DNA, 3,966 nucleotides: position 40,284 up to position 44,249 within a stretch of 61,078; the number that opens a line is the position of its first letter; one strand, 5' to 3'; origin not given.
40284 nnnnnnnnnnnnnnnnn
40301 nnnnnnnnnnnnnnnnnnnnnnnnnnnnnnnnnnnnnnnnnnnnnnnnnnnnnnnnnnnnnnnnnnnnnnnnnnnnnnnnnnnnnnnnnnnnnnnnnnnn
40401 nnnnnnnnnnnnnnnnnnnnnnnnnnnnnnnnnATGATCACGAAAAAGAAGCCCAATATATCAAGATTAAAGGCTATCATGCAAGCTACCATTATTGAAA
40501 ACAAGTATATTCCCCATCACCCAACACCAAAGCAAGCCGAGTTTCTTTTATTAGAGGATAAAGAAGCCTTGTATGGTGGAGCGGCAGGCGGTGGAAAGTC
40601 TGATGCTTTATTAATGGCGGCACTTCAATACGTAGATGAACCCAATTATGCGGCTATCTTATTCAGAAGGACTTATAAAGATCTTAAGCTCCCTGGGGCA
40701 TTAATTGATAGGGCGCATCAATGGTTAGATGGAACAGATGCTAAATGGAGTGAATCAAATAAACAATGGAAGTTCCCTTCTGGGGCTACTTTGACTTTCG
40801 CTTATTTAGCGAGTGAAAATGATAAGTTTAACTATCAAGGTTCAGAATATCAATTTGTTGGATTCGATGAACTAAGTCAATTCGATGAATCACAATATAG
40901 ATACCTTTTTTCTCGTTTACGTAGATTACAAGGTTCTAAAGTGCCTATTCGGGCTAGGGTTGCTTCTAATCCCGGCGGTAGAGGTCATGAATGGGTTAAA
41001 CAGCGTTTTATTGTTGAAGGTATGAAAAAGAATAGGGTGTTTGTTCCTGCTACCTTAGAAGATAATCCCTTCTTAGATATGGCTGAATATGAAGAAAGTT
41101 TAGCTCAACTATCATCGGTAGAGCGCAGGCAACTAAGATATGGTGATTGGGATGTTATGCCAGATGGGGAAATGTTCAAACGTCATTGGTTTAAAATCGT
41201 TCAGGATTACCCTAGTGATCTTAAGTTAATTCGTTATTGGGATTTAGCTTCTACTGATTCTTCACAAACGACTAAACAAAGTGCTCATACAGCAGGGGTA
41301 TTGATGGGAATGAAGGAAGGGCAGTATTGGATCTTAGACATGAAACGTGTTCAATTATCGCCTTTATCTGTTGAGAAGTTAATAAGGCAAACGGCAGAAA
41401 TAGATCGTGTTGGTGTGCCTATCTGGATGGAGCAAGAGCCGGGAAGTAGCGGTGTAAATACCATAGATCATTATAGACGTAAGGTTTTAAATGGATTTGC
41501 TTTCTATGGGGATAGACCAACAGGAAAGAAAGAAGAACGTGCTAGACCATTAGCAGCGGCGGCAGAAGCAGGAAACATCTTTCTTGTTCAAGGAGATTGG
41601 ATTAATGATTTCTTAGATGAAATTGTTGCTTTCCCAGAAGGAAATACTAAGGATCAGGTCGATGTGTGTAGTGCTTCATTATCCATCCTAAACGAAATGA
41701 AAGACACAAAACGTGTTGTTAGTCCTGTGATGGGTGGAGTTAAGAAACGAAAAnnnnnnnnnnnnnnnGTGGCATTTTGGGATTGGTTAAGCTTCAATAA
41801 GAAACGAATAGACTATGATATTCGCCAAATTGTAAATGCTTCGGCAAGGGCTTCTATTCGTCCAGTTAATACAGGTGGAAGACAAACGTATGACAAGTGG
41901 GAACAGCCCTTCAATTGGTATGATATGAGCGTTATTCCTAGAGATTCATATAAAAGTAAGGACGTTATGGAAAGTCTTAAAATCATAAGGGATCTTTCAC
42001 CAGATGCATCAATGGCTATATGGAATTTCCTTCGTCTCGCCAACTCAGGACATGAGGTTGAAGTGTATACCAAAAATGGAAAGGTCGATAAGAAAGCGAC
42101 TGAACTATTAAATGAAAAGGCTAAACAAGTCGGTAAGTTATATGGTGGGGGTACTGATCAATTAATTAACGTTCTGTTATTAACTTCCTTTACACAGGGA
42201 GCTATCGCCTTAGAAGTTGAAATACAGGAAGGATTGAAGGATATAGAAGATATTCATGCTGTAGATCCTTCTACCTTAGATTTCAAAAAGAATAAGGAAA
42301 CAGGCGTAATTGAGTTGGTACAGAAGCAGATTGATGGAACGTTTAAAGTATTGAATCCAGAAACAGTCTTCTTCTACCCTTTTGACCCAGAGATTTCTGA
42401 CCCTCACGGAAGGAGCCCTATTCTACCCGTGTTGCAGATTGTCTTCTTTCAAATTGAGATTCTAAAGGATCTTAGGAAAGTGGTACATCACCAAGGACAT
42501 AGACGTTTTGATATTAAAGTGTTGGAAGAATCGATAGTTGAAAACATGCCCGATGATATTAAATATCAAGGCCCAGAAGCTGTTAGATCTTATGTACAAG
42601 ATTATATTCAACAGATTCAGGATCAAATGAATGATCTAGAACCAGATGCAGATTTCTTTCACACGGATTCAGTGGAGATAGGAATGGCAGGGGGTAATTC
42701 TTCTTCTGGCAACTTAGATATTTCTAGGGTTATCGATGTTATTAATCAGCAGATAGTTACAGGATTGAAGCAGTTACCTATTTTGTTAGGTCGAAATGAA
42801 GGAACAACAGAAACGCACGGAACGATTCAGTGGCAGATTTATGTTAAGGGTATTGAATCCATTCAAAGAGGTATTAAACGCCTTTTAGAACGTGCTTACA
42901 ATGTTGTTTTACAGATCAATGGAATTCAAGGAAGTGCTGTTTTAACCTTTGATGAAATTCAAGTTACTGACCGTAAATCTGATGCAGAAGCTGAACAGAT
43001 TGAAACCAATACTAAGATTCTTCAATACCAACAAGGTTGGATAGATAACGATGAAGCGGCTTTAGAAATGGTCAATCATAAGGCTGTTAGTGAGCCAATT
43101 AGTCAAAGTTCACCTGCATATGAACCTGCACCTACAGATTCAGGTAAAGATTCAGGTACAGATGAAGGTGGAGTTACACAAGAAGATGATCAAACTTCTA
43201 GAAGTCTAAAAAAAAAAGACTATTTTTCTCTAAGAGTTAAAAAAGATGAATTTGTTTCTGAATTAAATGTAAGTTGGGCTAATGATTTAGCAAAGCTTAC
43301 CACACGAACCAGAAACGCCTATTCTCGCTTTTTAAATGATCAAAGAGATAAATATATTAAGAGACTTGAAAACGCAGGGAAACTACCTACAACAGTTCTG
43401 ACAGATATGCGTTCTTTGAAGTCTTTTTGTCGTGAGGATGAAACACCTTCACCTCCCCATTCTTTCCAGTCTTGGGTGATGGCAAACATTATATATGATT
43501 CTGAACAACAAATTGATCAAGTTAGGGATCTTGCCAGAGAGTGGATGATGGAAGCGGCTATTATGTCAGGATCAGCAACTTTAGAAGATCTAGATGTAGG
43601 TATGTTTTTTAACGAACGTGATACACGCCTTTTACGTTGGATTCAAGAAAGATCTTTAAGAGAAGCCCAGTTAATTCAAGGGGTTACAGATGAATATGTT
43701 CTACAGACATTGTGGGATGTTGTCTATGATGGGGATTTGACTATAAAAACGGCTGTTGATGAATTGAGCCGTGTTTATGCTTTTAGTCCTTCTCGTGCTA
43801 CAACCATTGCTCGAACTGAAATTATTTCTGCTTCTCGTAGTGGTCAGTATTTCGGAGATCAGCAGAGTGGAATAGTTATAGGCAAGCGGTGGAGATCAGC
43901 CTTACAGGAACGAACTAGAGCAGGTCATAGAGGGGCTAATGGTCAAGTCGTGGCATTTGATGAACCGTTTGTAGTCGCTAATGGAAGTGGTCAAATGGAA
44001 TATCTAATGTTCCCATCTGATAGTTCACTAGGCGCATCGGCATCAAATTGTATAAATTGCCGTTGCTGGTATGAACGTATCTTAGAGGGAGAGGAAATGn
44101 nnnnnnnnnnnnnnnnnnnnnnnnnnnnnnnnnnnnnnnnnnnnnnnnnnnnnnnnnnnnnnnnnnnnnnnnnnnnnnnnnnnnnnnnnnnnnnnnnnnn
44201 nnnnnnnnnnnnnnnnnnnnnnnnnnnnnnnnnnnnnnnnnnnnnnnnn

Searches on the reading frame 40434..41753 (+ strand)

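Call 28: search_protein_families(library=pfam, proteins=[window:40434-41753:+])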
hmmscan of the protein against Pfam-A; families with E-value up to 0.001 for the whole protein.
window:40434-41753:+ (440 aa): 3 families
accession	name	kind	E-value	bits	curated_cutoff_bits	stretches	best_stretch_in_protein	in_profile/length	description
PF03237.21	Terminase_6N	-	3.7e-16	59.9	22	1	47-254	2-214/215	Terminase large subunit, T4likevirus-type, N-terminal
PF17289.8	Terminase_6C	-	5.3e-09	36.7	22.6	1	268-416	2-152/155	Terminase RNaseH-like domain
PF04466.19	Terminase_3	-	5.3e-06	26.6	23.2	1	104-218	66-179/201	Phage terminase large subunit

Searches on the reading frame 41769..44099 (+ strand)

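Call 28: search_protein_families(library=pfam, proteins=[window:41769-44099:+])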
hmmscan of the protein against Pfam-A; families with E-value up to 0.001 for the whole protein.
window:41769-44099:+ (777 aa): 1 family
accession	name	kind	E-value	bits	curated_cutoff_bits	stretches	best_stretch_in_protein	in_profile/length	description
PF04233.19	Phage_Mu_F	-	9.9e-11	42.8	29.6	1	659-766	17-109/112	Phage Mu protein F like protein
